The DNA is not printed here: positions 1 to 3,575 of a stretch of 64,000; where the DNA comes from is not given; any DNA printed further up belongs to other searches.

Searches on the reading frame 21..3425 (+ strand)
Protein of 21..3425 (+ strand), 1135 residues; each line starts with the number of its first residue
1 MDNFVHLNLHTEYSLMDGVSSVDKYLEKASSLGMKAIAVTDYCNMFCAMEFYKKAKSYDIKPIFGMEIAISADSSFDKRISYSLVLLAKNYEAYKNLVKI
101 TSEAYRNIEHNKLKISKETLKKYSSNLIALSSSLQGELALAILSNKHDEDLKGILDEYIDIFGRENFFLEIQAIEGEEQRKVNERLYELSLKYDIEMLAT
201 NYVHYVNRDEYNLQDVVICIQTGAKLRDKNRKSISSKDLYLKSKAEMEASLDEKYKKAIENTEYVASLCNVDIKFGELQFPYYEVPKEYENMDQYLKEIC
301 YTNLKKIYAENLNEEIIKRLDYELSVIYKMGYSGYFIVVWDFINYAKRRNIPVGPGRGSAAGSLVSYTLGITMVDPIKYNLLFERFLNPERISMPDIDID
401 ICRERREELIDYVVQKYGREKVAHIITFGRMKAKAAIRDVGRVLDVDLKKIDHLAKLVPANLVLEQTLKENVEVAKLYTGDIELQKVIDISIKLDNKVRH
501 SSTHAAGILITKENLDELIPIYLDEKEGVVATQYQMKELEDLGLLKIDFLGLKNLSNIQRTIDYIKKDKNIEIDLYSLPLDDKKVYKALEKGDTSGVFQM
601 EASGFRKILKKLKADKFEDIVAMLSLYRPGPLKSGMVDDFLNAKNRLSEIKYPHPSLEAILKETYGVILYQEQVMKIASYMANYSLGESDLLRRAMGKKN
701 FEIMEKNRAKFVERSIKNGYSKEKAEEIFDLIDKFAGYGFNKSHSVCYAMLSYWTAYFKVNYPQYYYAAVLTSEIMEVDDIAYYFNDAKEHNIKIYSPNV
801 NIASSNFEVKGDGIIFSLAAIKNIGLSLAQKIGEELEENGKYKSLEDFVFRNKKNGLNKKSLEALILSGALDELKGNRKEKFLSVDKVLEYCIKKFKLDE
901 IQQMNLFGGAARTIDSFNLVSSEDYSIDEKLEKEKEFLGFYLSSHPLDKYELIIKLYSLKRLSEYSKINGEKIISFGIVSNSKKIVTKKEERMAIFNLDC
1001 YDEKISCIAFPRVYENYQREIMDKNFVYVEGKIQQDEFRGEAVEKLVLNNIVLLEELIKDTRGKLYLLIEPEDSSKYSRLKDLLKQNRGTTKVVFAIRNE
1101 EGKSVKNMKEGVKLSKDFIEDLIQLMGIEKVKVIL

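Call 50: search_protein_families(library=pfam, proteins=[window:21-3425:+], max_evalue=0.0001)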
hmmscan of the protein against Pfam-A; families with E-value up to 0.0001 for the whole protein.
window:21-3425:+ (1135 aa): 4 families
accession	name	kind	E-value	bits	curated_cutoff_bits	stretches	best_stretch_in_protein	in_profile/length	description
PF07733.18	DNA_pol3_alpha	-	9e-104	347.1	23.9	1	294-551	1-260/260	Bacterial DNA polymerase III alpha NTPase domain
PF17657.6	DNA_pol3_finger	-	6.7e-65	217.9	22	1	554-719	1-166/166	Bacterial DNA polymerase III alpha subunit finger domain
PF02811.25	PHP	-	1.1e-44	153.1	26.4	1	6-172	1-162/164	PHP domain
PF14579.12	HHH_6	-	1e-21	77.4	25.6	1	792-880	1-89/90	Helix-hairpin-helix motif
